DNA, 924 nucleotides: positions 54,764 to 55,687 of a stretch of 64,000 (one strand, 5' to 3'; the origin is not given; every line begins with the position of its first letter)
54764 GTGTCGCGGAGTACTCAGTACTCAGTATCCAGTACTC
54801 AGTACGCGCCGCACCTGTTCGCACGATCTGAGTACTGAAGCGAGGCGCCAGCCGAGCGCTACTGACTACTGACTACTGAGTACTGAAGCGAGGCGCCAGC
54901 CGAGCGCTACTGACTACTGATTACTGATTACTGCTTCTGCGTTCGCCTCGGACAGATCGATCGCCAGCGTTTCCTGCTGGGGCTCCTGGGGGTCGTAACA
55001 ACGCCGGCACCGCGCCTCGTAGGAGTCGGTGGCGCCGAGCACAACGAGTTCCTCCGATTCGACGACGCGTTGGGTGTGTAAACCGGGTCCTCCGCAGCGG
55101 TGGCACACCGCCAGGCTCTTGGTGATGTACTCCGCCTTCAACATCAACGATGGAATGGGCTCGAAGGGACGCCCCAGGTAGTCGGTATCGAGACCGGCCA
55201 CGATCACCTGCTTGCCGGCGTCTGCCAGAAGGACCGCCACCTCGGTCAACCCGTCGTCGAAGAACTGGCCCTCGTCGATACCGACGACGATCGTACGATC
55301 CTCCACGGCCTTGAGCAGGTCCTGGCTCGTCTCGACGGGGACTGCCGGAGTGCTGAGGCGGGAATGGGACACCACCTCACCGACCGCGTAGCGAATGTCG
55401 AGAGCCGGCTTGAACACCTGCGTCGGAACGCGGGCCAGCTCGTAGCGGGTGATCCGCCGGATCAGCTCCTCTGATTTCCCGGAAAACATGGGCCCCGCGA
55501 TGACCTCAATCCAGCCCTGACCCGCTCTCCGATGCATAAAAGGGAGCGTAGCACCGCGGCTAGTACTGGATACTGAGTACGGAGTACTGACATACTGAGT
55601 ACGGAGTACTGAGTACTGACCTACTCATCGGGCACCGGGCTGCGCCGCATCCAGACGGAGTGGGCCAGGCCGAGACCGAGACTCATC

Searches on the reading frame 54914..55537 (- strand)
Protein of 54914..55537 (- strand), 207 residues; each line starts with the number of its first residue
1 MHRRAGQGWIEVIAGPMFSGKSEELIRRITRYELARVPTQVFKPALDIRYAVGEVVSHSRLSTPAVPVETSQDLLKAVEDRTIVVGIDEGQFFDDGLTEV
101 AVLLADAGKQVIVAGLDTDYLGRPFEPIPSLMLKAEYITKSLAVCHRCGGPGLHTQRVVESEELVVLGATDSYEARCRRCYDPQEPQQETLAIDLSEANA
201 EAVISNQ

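Call 85: search_protein_families(library=pfam, proteins=[window:54914-55537:-], max_evalue=0.01)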
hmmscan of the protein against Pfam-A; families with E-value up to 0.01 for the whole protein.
window:54914-55537:- (207 aa): 1 family
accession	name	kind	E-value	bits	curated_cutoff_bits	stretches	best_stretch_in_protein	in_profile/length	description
PF00265.24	TK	-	4.8e-48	163.8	20.6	1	8-181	1-176/176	Thymidine kinase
